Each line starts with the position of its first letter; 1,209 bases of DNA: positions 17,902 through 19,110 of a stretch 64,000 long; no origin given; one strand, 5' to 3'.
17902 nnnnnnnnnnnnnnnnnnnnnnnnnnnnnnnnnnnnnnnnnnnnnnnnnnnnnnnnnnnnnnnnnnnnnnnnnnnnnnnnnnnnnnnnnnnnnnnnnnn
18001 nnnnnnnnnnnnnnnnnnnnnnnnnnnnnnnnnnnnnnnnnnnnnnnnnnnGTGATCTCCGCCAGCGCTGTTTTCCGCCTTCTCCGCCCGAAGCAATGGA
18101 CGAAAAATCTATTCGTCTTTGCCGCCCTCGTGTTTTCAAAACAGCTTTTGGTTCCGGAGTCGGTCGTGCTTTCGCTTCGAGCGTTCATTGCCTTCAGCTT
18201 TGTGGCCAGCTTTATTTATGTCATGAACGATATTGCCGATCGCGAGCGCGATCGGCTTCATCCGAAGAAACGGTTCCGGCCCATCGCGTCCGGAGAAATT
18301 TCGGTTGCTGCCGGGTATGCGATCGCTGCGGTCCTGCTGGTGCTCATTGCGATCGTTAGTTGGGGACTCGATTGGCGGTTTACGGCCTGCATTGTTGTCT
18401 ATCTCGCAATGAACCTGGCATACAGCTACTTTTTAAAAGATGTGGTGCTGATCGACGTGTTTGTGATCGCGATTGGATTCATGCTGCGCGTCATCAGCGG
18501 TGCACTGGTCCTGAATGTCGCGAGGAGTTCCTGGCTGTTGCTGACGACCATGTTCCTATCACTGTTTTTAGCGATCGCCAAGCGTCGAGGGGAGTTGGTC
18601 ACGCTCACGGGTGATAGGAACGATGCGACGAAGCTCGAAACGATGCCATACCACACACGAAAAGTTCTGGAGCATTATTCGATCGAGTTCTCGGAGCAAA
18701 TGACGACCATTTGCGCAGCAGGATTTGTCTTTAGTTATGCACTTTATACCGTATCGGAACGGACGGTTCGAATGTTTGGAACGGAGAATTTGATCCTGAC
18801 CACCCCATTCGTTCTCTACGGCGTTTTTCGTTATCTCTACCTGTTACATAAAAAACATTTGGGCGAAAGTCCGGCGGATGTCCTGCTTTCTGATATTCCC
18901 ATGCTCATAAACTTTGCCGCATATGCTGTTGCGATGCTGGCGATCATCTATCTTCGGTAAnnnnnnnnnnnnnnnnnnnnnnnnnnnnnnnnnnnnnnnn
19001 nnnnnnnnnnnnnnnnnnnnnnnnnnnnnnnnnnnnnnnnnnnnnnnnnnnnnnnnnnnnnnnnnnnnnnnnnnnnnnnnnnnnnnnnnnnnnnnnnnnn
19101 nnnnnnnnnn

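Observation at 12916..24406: Candidate novel envelope glycosylation system: a mycobacterial-type DPA (polyprenyl-phospho-arabinofuranose) donor pathway clustered with four GT-C membrane glycosyltransferases in a T9SS-type (non-actinobacterial) genome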

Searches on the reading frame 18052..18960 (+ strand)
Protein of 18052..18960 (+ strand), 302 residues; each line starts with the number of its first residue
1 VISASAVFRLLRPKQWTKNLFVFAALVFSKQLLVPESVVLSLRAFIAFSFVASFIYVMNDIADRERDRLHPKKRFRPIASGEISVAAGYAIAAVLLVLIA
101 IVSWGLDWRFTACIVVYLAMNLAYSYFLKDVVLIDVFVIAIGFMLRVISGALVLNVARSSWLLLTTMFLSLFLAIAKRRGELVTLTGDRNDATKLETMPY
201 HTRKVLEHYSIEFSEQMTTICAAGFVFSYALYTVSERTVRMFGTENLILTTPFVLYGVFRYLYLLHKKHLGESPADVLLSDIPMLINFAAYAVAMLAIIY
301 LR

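Call 3: search_protein_families(library=pfam, proteins=[window:18052-18960:+], max_evalue=0.01)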
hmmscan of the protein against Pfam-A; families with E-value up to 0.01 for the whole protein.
window:18052-18960:+ (302 aa): 1 family
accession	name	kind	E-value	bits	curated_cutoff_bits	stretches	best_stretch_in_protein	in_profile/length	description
PF01040.23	UbiA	-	4.7e-23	82.2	34.2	1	22-270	5-237/250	UbiA prenyltransferase family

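Call 4: search_protein_families(library=ncbifam, proteins=[window:18052-18960:+], max_evalue=0.01)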
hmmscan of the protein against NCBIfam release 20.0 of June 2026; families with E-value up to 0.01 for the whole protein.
window:18052-18960:+ (302 aa): 17 families
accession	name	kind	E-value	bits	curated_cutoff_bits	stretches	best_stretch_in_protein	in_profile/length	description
NF008977.0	PRK12324.1-2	equivalog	8.1e-83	278.2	234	1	7-301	5-289/297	decaprenyl-phosphate phosphoribosyltransferase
NF008978.0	PRK12324.1-4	equivalog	1.2e-62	211.7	207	1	4-300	32-320/322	decaprenyl-phosphate phosphoribosyltransferase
NF006088.0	PRK08238.1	equivalog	9.5e-58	196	351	1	4-297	192-478/482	UbiA family prenyltransferase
NF008976.0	PRK12324.1-1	equivalog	7.9e-45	153.5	474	1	5-300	19-304/306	decaprenyl-phosphate phosphoribosyltransferase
NF009523.0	PRK12884.1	equivalog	6e-12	45.3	269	1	4-169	4-166/279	prenyltransferase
NF005742.0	PRK07566.1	equivalog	4.6e-09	35.8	313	1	5-164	29-195/315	chlorophyll synthase ChlG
TIGR01476.1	chlor_syn_BchG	subfamily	6.2e-08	32.4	212.3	1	10-126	6-124/283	(bacterio)chlorophyll synthase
TIGR01475.1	ubiA_other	subfamily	2.4e-07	30.5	180.8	1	21-170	20-166/282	UbiA-like polyprenyltransferase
TIGR01474.1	ubiA_proteo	equivalog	2.7e-05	23.8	275.45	1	33-150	36-151/282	4-hydroxybenzoate octaprenyltransferase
TIGR01473.1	cyoE_ctaB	equivalog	3.9e-05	23.6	210.3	1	8-169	4-169/281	heme o synthase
NF009609.0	PRK13106.1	equivalog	0.0002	20.9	349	1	25-154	38-163/301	prenyltransferase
NF045897.1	SCO3242_trans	equivalog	0.00023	20.8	260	1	58-152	50-142/287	SCO3242 family prenyltransferase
NF009525.0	PRK12887.1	equivalog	0.00023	20.6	226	1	26-126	41-139/310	homogentisate phytyltransferase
NF009516.0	PRK12875.1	equivalog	0.00033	19.8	205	1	31-125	49-140/292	prenyltransferase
NF009521.0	PRK12882.1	equivalog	0.00049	19.4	296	1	29-200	31-196/280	geranylgeranylglycerol-phosphate geranylgeranyltransferase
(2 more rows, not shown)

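Call 8: find_encoding_contigs(protein=window:18052-18960:+, flank=10000, max_places=6)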
Protein window:18052-18960:+ (302 aa): no gene with exactly this product is on record in the collection.

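Call 9: search_solved_structures(query=window:18052-18960:+, max_evalue=0.01, show_alignments=1)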
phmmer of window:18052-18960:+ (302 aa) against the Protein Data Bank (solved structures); distinct sequences matched with E-value up to 0.01: 4.
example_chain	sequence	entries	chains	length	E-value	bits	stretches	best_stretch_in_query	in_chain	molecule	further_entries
8j8j_D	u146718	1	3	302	1e-33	120.3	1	6-287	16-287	Decaprenyl-phosphate phosphoribosyltransferase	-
8j8k_A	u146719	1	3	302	2.6e-22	82.9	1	6-287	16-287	Decaprenyl-phosphate phosphoribosyltransferase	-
4tq3_A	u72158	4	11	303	7.6e-05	25.7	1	5-119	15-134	Prenyltransferase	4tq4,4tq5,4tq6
6m31_A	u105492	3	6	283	0.00015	24.8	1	38-178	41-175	Digeranylgeranylglyceryl phosphate synthase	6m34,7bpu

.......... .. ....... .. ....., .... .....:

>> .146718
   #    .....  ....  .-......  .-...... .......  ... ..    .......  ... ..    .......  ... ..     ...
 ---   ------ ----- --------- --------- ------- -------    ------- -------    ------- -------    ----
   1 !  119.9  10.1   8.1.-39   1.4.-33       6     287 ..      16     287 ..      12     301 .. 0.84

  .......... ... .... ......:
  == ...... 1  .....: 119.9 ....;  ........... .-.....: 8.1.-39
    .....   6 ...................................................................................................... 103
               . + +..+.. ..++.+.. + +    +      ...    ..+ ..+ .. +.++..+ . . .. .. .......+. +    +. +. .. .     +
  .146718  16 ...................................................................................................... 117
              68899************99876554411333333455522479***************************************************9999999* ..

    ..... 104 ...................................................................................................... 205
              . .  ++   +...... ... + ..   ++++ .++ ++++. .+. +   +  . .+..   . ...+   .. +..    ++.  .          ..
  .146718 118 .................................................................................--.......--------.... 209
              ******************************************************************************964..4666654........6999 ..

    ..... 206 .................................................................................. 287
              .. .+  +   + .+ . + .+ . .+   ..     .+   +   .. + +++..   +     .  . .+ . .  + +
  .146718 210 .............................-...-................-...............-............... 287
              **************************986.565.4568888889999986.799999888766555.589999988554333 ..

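Call 15: find_homologous_proteins(query=window:18052-18960:+, max_evalue=1e-20)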
Query window:18052-18960:+ (302 aa): 6305 proteins with E <= 1e-20 among 8000 candidates; the best 120 are listed.
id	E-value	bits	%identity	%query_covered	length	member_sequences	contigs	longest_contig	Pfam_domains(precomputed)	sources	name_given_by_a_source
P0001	2.0e-187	639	100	100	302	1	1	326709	PF01040.24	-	-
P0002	4.8e-187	638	100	100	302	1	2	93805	PF01040.24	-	-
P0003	3.2e-152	524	80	100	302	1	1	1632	PF01040.24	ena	-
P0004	2.2e-150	518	79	100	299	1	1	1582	PF01040.24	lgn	-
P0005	6.8e-149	513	81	100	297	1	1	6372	PF01040.24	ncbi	ncbi:MAG: decaprenyl-phosphate phosphoribosyltransferase [Candidatus Kapaibacterium sp.]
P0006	3.7e-148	511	80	100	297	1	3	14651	PF01040.24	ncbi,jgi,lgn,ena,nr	ncbi:MAG TPA: decaprenyl-phosphate phosphoribosyltransferase [Candidatus Kapabacteria bacterium]|nr:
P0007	1.7e-147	508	80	100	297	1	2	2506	PF01040.24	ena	-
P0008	2.2e-147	508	79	100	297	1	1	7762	PF01040.24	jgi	jgi:4-hydroxybenzoate polyprenyltransferase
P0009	3.6e-147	507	78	100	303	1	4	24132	PF01040.24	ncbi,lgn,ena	-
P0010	7.1e-147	506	78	100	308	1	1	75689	PF01040.24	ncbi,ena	-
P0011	8.9e-147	506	79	100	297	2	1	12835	PF01040.24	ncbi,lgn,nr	ncbi:MAG TPA: decaprenyl-phosphate phosphoribosyltransferase [Candidatus Kapabacteria bacterium]|nr:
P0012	1.0e-145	503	78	100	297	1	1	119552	PF01040.24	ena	-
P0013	1.4e-145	502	78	100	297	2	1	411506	PF01040.24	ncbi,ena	-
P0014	1.7e-145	502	78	100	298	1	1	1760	PF01040.24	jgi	jgi:4-hydroxybenzoate polyprenyltransferase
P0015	4.1e-145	501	79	100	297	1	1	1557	PF01040.24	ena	-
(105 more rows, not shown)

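Call 17: find_related_loci(query=A1, collection=genome_contigs, flank=10000)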
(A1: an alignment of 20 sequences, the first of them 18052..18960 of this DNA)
Query A1 (302 aa) in genome_contigs; peptide patterns used: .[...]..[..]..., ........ (x = any residue, [..] = any of these).
600 stretches matched a pattern (row limit reached: there are more); 535 encode a relative of the query (tblastn E <= 1e-3); the best 80 are kept; 80 distinct loci.
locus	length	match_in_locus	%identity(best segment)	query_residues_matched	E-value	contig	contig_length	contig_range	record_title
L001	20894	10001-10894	78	1-302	2e-151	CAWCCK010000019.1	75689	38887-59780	MAG: Ignavibacteriota bacterium isolate MFD04540.bin.1.132 genome assembly, contig: contig_37551, whole genome shotgun s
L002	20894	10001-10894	79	1-302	3e-149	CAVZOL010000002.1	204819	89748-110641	MAG: Ignavibacteriota bacterium isolate MFD05512.bin.2.5 genome assembly, contig: contig_12002, whole genome shotgun seq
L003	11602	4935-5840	78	1-301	1e-147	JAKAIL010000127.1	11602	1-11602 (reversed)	MAG: Bacteroidetes bacterium isolate WY3.bin23 NODE_10152_length_11602_cov_1.293072, whole genome shotgun sequence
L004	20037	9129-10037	73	1-302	2e-145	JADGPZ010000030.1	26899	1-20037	MAG: Candidatus Kapaibacterium sp. isolate Chersky.7_45 contig-100_127, whole genome shotgun sequence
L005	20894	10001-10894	78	1-302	4e-140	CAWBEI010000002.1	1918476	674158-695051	MAG: Ignavibacteriota bacterium isolate MFD04780.bin.1.147 genome assembly, contig: contig_16205, whole genome shotgun s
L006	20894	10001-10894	72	1-302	4e-138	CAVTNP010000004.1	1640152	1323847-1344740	MAG: Ignavibacteriota bacterium isolate MFD04780.bin.1.195 genome assembly, contig: contig_5995, whole genome shotgun se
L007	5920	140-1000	64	8-302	4e-126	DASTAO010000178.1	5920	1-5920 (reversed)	MAG TPA_asm: Candidatus Kapaibacterium sp. isolate SMAG_U739 k141_1335096, whole genome shotgun sequence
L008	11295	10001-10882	62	1-302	4e-124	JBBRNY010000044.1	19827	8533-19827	MAG: Candidatus Kapaibacterium sp. isolate La1_metabat2.223 LA1C_B2.223_k141_678686L_19827_cov_14.9709, whole genome sho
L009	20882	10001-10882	64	2-302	2e-123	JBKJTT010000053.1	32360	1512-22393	MAG: Candidatus Kapaibacterium sp. isolate ant_bin.634 k117_5784776, whole genome shotgun sequence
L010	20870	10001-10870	65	10-302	3e-123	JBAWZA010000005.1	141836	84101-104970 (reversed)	MAG: bacterium isolate ELA103 MAG103_5, whole genome shotgun sequence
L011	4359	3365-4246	64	2-302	1e-124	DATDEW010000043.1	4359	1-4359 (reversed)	MAG TPA_asm: Candidatus Kapaibacterium sp. isolate SMAG_U210 k141_1034338, whole genome shotgun sequence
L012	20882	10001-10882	65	1-302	1e-122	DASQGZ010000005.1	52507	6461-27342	MAG TPA_asm: Candidatus Kapaibacterium sp. isolate SMAG_U11820 k141_532965, whole genome shotgun sequence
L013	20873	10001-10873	63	9-302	3e-120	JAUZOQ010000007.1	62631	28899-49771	MAG: Bacteroidota bacterium isolate bin140(14d) NELBBIGP_7, whole genome shotgun sequence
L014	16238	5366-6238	63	9-302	3e-120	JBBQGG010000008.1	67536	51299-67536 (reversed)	MAG: Candidatus Kapaibacterium sp. isolate Co_metawrap_972 Cmw_972_k141_25233606_length_67536_cov_9.7901, whole genome s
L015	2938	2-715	76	55-302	2e-120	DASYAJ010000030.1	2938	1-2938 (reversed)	MAG TPA_asm: Candidatus Kapaibacterium sp. isolate SMAG_U4877 k141_797647, whole genome shotgun sequence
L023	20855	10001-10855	49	7-300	5e-88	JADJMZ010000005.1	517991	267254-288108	MAG: Ignavibacteria bacterium isolate EsbW_18-Q3-R4-48_MAXAC.017 tig00003714-10-5168730, whole genome shotgun sequence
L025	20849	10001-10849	48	9-300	1e-85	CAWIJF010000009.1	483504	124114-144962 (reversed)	MAG: uncultured Ignavibacteria bacterium isolate MFD04944.bin.2.51 genome assembly, contig: contig_63534, whole genome s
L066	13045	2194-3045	46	8-300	2e-76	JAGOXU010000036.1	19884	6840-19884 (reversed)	MAG: Ignavibacterium sp. isolate Gw_Inlet_bin_290 Gw_Inlet_2393_length_19884_cov_4.302222, whole genome shotgun sequence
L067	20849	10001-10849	46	9-300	5e-76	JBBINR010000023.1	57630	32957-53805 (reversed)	MAG: Ignavibacteriales bacterium isolate PGS172224_bin_260 NODE_352_length_57630_cov_1.32671, whole genome shotgun seque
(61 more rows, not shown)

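Call 96: search_protein_families(library=pfam, proteins=[L023:10881-11816:+, L025:11793-12065:+, L066:3038-3520:+, L067:10921-12249:+, L067:12246-12980:+, L023:8403-9989:+, L005:14294-14893:+], max_evalue=0.001)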
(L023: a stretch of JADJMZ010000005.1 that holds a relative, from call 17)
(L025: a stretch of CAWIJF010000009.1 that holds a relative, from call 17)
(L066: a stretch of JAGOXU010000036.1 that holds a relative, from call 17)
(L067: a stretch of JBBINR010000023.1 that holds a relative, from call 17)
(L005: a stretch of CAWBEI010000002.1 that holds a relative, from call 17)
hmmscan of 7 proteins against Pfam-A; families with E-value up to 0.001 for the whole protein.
L023:10881-11816:+ (311 aa): 1 family
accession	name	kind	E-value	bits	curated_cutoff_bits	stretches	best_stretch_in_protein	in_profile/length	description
PF00892.27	EamA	-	2.3e-36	125.5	28.2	2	20-147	4-133/135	EamA-like transporter family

L025:11793-12065:+ (90 aa): 1 family
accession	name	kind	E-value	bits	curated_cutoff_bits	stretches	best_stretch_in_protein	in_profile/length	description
PF00708.24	Acylphosphatase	-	1.1e-25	90.1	22.5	1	6-89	2-85/85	Acylphosphatase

L066:3038-3520:+ (160 aa): 0 families

L067:10921-12249:+ (442 aa): 2 families
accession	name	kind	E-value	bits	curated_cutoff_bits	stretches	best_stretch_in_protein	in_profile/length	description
PF01565.28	FAD_binding_4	-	1.3e-18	67.5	26.4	1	22-149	5-139/139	FAD binding domain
PF04030.19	ALO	-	2.7e-06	27.7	23.1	1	377-434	195-252/258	D-arabinono-1,4-lactone oxidase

L067:12246-12980:+ (244 aa): 3 families
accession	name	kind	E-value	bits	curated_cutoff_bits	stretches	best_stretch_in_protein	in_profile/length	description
PF00106.31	adh_short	-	3.7e-28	98.8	26.6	1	2-190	1-191/195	short chain dehydrogenase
PF13561.12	adh_short_C2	-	5.1e-15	56.1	27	1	8-194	1-190/236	Enoyl-(Acyl carrier protein) reductase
PF08659.16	KR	-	6.2e-08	33.2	22.6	1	5-154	4-155/180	KR domain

L023:8403-9989:+ (528 aa): 0 families

L005:14294-14893:+ (199 aa): 1 family
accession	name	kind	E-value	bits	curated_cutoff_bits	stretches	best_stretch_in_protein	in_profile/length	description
PF04264.18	YceI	-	4.1e-52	177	23.7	1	29-196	1-150/150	YceI-like domain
